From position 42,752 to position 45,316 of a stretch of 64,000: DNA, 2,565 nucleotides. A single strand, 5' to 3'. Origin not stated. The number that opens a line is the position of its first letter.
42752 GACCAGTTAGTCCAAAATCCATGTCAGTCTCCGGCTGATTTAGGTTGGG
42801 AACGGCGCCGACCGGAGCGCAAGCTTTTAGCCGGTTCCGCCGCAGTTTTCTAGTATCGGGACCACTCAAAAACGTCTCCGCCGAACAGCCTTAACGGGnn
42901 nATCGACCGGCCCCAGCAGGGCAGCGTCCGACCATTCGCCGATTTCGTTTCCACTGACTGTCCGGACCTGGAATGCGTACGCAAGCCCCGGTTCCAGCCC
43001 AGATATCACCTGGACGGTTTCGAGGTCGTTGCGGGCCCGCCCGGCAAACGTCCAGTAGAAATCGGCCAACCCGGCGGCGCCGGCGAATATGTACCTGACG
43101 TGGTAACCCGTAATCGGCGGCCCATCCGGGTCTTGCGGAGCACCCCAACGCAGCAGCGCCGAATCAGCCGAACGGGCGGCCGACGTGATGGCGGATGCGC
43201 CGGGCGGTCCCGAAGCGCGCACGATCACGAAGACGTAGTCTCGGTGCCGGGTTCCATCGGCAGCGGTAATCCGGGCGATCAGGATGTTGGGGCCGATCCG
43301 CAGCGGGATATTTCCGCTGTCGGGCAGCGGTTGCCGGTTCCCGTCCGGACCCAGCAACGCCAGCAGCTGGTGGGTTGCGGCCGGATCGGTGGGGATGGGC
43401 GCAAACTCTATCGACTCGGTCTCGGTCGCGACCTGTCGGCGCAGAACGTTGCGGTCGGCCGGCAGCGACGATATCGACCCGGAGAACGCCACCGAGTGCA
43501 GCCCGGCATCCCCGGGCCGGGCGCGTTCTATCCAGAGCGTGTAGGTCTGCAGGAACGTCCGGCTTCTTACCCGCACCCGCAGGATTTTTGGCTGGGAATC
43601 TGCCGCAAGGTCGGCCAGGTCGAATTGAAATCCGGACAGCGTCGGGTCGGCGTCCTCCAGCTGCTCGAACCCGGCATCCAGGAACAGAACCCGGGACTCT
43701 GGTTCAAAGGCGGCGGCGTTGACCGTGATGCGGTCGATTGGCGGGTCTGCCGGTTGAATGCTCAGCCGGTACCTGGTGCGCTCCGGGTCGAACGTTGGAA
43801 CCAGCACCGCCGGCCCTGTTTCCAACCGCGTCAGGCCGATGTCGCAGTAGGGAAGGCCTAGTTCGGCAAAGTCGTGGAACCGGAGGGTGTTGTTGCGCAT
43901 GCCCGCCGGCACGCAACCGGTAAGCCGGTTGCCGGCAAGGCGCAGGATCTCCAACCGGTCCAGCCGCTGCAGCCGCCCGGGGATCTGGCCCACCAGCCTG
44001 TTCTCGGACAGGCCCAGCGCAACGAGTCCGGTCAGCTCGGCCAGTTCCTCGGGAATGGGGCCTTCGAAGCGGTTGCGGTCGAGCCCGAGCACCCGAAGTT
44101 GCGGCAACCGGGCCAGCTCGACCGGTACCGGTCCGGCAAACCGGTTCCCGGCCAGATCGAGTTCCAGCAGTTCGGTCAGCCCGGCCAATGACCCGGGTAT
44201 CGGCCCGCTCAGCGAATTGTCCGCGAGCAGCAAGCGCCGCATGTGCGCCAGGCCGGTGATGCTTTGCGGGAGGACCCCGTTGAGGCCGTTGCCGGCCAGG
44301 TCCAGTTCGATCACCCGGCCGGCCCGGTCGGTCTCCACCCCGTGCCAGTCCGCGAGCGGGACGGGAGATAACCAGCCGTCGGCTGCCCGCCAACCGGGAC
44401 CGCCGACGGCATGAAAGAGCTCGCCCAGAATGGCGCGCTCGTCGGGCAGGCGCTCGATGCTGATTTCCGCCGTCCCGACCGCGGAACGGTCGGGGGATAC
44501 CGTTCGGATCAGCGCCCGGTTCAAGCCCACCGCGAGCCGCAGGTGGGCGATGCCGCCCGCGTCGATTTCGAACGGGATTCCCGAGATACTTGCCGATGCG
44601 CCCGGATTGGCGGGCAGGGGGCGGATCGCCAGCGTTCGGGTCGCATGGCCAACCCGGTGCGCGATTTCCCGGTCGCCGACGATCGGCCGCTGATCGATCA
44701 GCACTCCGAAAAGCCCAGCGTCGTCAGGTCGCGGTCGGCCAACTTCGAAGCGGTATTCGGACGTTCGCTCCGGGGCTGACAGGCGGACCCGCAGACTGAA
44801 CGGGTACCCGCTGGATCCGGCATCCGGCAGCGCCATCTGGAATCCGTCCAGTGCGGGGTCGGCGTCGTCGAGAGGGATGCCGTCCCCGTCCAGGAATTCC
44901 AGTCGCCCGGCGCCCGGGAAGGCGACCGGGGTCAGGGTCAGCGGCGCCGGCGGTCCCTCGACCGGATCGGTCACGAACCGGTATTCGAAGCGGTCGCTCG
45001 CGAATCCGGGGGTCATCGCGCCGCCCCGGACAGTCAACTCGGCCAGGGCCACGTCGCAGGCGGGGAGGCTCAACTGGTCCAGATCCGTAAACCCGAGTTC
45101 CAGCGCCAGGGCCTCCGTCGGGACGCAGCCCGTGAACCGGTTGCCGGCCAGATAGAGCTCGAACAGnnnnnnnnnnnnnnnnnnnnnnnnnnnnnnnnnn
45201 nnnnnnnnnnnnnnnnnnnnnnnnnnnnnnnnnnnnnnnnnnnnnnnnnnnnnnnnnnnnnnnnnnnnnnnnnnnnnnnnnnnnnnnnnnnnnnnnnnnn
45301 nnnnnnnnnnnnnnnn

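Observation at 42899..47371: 1,490-aa exported protein built from 28 + 6 perfectly phased plant-type (24-residue, GxIP) LRRs with LRRNT-like caps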

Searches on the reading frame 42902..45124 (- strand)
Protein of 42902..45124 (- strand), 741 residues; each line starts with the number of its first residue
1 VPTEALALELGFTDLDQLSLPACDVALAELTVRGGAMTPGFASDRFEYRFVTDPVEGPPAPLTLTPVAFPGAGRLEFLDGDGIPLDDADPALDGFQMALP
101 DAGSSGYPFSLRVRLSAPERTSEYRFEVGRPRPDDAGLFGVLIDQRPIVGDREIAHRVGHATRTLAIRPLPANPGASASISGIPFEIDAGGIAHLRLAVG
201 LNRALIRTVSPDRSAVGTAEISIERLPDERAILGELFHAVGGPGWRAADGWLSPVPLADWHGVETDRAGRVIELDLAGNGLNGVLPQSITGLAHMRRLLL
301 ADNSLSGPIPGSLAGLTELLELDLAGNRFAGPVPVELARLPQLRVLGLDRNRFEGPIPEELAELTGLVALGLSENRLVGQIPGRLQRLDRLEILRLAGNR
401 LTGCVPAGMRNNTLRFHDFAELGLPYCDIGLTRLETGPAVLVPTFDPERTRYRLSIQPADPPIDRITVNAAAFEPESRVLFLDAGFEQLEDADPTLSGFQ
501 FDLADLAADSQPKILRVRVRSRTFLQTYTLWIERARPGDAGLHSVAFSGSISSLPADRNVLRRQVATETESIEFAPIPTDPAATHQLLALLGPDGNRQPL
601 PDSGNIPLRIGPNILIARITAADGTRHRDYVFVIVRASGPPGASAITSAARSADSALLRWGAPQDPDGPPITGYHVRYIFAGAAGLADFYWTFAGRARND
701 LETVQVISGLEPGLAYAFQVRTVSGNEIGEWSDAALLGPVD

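Call 46: find_related_loci(query=A1, collection=genome_contigs, flank=6000)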
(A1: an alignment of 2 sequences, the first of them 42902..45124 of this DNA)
Query A1 (741 aa) in genome_contigs; peptide patterns used: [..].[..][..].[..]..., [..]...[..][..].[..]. (x = any residue, [..] = any of these).
281 stretches matched a pattern; 1 encode a relative of the query (tblastn E <= 1e-3); 1 distinct loci.
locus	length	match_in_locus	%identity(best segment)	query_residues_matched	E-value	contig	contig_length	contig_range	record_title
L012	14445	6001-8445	39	62-537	1e-6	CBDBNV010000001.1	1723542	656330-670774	MAG: Tepidiformaceae bacterium isolate 3c820463-a1c9-49a0-8b2b-ff86738c7aa6 genome assembly, contig: contig_1, whole gen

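Call 49: search_protein_families(library=pfam, proteins=[L012:7-11595:+], max_evalue=0.001)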
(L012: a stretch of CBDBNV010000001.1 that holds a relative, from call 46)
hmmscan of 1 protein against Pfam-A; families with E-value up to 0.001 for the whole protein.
L012:7-11595:+ (3862 aa): 5 families
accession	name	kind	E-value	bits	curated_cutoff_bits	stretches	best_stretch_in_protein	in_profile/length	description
PF12733.13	Cadherin-like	-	4.5e-61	203.7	24.2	7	1987-2086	1-89/89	Cadherin-like beta sandwich domain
PF06468.19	Spond_N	-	9e-31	107.9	24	1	1229-1396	2-169/194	Spondin_N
PF03160.20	Calx-beta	-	1.3e-09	38.5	27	1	2226-2320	29-114/119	Calx-beta domain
PF00028.23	Cadherin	-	1.8e-08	35.1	28.8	1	1425-1514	4-91/93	Cadherin domain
PF22729.1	NCH3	-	0.00068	19.9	27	0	3538-3565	35-62/74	NACHT C-terminal Helical domain 3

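Call 69: predict_structure(alignment_id=A1)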
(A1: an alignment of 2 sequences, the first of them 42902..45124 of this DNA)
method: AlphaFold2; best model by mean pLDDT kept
length: 741 residues; sequences in the alignment: 2
mean_pLDDT: 51.8   pTM: 0.37
mean pLDDT of the five models: 51.8, 48.4, 48.0, 46.0, 43.5
residues with pLDDT >= 90: 53; 70-90: 89; 50-70: 211; < 50: 388
segments of 3 or more residues with pLDDT < 50: 1-60, 67-72, 102-104, 118-120, 135-138, 140-226, 243-253, 407-436, 438-460, 492-496, 508-510, 520-527, 535-643, 681-701
pLDDT, mean of each block of 10 residues (from residue 1): 21 24 31 37 36 40 48 59 59 56 53 55 58 50 37 28 35 33 37 40 44 43 50 76 44 55 76 86 86 91 90 88 94 90 90 92 79 88 67 73 56 38 42 40 38 46 57 52 58 52 56 56 45 48 36 26 24 26 30 30 27 30 33 27 52 58 53 56 38 39 53 62 54 59 40
secondary structure, 60 per line:
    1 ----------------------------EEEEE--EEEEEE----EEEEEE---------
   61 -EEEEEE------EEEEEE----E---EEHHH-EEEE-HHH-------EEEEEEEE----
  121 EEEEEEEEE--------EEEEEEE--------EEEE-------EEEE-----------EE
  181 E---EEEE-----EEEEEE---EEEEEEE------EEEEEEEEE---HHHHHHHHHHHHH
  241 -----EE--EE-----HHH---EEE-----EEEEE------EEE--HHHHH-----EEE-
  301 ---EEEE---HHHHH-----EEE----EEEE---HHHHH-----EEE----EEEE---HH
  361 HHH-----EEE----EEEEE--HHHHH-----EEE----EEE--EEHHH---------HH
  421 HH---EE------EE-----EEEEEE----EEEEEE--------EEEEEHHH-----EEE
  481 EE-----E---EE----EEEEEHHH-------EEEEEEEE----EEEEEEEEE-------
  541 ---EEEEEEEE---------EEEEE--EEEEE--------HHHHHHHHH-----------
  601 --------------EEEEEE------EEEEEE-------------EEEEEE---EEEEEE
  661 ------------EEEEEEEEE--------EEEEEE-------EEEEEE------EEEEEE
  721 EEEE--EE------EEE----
elements in order (helices of 4 or more, strands of 3 or more residues): E29-33 E36-41 E46-51 E62-67 E74-79 E94-97 E109-116 E121-129 E138-144 E153-156 E164-167 E179-181 E185-188 E194-199 E203-209 E216-224 H228-240 E263-265 E271-275 E282-284 H287-291 E297-299 E304-307 H311-315 E321-323 E328-331 H335-339 E345-347 E352-355 H359-363 E369-371 E376-380 H383-387 E393-395 E400-402 H419-422 E441-446 E451-456 E465-469 E478-482 E498-502 E513-520 E525-533 E544-551 E561-565 E568-572 H581-589 E615-620 E627-632 E646-651 E655-660 E673-681 E690-695 E703-708 E715-724 E735-737
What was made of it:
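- The sandwich and FN3 part of the model is low-confidence (call 69).
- Tried and rejected: The second AlphaFold model (aa 750-1490, two-sequence alignment) had mean pLDDT 52, so I did not run a fold search on it (call 69).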

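Call 74: find_related_loci(query=A1, collection=metagenome_contigs, flank=6000)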
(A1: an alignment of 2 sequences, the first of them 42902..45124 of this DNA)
Query A1 (741 aa) in metagenome_contigs; peptide patterns used: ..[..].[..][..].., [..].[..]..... (x = any residue, [..] = any of these).
244 stretches matched a pattern; 32 encode a relative of the query (tblastn E <= 1e-3); 31 distinct loci.
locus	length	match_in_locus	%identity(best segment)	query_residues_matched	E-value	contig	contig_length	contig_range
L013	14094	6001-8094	38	187-435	3e-39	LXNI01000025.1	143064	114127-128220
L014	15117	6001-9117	44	206-428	2e-38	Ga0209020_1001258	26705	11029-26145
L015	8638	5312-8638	38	177-427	2e-38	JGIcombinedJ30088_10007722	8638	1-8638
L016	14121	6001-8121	38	187-436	3e-37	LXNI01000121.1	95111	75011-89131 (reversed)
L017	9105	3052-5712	42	215-458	2e-35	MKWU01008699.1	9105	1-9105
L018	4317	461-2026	37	229-408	4e-34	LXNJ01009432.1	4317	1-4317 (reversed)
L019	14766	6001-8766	39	226-453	4e-34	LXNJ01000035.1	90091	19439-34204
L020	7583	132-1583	46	220-406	3e-32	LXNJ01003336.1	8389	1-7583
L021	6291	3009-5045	45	163-436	1e-31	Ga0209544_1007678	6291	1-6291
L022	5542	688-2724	45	163-436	2e-31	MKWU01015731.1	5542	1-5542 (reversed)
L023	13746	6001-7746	45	214-409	7e-30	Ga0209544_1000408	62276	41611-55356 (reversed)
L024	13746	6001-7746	45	214-409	6e-30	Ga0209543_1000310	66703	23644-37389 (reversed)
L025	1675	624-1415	34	229-413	1e-29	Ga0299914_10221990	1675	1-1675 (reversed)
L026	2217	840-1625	38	229-412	1e-28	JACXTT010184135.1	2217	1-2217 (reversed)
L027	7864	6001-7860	44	161-409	8e-27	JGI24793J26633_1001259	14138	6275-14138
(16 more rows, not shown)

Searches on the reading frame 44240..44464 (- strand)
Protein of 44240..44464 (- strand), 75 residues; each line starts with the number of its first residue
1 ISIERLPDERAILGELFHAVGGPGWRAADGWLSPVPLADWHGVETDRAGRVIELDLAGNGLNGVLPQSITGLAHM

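Call 25: search_protein_families(library=pfam, proteins=[window:44240-44464:-], max_evalue=10)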
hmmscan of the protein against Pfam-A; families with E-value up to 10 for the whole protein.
seq(75 aa): 1 family
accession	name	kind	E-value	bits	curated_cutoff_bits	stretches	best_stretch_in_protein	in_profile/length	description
PF00560.39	LRR_1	-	0.033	14.7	20.6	1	52-72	3-23/23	Leucine Rich Repeat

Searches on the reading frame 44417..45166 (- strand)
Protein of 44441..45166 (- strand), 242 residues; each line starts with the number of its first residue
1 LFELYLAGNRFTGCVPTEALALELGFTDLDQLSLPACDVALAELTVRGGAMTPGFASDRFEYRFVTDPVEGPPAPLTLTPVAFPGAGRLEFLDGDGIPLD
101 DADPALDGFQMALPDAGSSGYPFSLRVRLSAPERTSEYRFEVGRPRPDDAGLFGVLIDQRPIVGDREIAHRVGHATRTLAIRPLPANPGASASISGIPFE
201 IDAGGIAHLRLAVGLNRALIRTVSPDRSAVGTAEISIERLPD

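Call 25: search_protein_families(library=pfam, proteins=[window:44441-45166:-], max_evalue=10)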
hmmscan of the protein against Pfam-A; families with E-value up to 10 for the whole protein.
seq(242 aa): 1 family
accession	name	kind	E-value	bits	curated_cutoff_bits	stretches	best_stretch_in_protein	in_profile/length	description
PF12733.13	Cadherin-like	-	0.0056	17.5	24.2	1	170-239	20-88/89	Cadherin-like beta sandwich domain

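Call 37: find_homologous_proteins(query=window:44417-45094:-, max_evalue=0.001)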
Query window:44417-45094:-: 2135 candidates shared short words with the query, none scored E <= 0.001.
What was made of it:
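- Tried and rejected: Word-indexed homologue search with the sandwich module returned nothing (call 37).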

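Call 54: search_protein_representatives(protein=window:44417-45094:-)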
Query: 226 residues. Proteins with E-value up to 0.001 (for the whole library): 214; up to 1e-10: 49; up to 1e-30: 7. The best 150 are listed.
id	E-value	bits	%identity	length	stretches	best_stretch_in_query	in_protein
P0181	1.4e-54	201.8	31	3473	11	3-94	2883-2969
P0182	1.6e-46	175.4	31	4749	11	1-94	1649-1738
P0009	6.8e-41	157.0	32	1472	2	8-223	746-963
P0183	2.4e-39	151.9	33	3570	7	9-124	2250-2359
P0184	7.1e-37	143.8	30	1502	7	11-215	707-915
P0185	8.4e-34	133.8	32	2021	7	12-134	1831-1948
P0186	4.3e-31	124.9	30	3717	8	10-113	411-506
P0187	1.0e-29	120.4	33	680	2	69-225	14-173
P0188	2.7e-26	109.2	30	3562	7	9-119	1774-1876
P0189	4.9e-26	108.3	30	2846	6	2-116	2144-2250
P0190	4.5e-25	105.2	31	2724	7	12-122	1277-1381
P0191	5.5e-25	104.9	34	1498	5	11-132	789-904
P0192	6.9e-25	104.6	36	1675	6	17-116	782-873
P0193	3.0e-21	92.7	27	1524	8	146-225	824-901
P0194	3.9e-21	92.3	33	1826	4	10-142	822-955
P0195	4.6e-18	82.3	27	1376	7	11-223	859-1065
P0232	2.5e-10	57.0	29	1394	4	11-225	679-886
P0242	7.3e-09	52.2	27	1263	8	9-223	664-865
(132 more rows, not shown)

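Call 59: search_protein_families(library=pfam, proteins=[P0184, P0191, P0193, P0195, P0232, P0242], max_evalue=0.0001)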
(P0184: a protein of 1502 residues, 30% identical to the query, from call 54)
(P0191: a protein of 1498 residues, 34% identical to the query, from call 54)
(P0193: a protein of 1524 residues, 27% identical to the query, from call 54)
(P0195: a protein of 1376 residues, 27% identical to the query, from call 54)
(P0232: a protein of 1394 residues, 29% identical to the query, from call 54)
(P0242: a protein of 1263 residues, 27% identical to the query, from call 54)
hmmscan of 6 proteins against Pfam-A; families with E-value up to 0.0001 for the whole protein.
P0184 (1502 aa): 4 families
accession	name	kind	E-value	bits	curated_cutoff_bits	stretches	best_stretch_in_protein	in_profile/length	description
PF12733.13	Cadherin-like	-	1.1e-101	333.9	24.2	8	503-600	1-88/89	Cadherin-like beta sandwich domain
PF06468.19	Spond_N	-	9e-37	127.5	24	1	941-1108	1-173/194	Spondin_N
PF19755.4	DUF6242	-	2.4e-13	50.9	29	0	148-179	97-119/217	Domain of unknown function (DUF6242)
PF03160.20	Calx-beta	-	8.3e-10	39.2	27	1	1249-1377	14-117/119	Calx-beta domain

P0191 (1498 aa): 4 families
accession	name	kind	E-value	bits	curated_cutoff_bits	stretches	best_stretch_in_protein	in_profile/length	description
PF12733.13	Cadherin-like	-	4.6e-72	239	24.2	5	694-786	6-88/89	Cadherin-like beta sandwich domain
PF19755.4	DUF6242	-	1.2e-11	45.3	29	0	1236-1294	84-126/217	Domain of unknown function (DUF6242)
PF09136.16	Glucodextran_B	-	1.1e-07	32.1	27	0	721-785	19-80/83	Glucodextranase, domain B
PF16184.11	Cadherin_3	-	4.7e-06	27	25.5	0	266-328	39-99/106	Cadherin-like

P0193 (1524 aa): 8 families
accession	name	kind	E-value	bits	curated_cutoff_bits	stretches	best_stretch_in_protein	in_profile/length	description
PF12733.13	Cadherin-like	-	1.9e-172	560.7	24.2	9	899-989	1-88/89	Cadherin-like beta sandwich domain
PF00395.25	SLH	-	2.8e-38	130.1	20.8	3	1397-1439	1-43/44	S-layer homology domain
PF24517.2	CBM96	-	4.8e-19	69.2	26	1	78-204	41-164/164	Carbohydrate-binding module family 96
PF19755.4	DUF6242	-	2.7e-16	60.5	29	0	915-987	46-118/217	Domain of unknown function (DUF6242)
PF13115.11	YtkA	-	7.8e-06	26.9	25.9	0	459-499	5-44/85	YtkA-like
PF16410.10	DUF5018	-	7.9e-06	25.4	38.2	0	965-988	191-214/352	Domain of unknown function (DUF5018)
PF25800.1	FimV_N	-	1e-05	26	27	0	1066-1085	86-105/108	FimV N-terminal domain Ig-like domain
PF18313.7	TLP1_add_C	-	9.9e-05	22.7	26.1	0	1068-1092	14-38/83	Thiolase-like protein type 1 additional C-terminal domain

P0195 (1376 aa): 4 families
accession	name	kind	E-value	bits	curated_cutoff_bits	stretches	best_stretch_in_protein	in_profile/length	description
PF12733.13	Cadherin-like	-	5e-258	835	24.2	14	266-358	1-88/89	Cadherin-like beta sandwich domain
PF03168.19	LEA_2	-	3.6e-14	53.4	25.4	0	810-851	20-61/98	Late embryogenesis abundant protein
PF24462.1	Ig_F54D1_6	-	2.9e-11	43.6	29.3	0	38-93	17-72/95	F54D1.6, Ig-like domain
PF00548.26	Peptidase_C3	-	5.1e-05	23.7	22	0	1295-1341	34-80/174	3C cysteine protease (picornain 3C)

P0232 (1394 aa): 3 families
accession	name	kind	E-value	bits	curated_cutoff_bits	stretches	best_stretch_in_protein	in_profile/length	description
PF12733.13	Cadherin-like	-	2.5e-155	505.8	24.2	10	78-166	4-88/89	Cadherin-like beta sandwich domain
PF09136.16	Glucodextran_B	-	6e-23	81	27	1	622-670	25-74/83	Glucodextranase, domain B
PF13585.12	CHU_C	-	2.2e-22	79.4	27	1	1303-1391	3-85/86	CHU_C Type IX secretion signal domain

P0242 (1263 aa): 3 families
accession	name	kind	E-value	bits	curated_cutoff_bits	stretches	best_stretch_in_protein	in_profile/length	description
PF12733.13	Cadherin-like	-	5.2e-183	594.5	24.2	12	283-372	2-88/89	Cadherin-like beta sandwich domain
PF09136.16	Glucodextran_B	-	1.1e-29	102.6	27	0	1087-1146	17-80/83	Glucodextranase, domain B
PF13585.12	CHU_C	-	2.5e-23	82.4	27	1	1179-1259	3-86/86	CHU_C Type IX secretion signal domain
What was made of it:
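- PF12733 domains are typical of carbohydrate-active and surface proteins (call 59).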
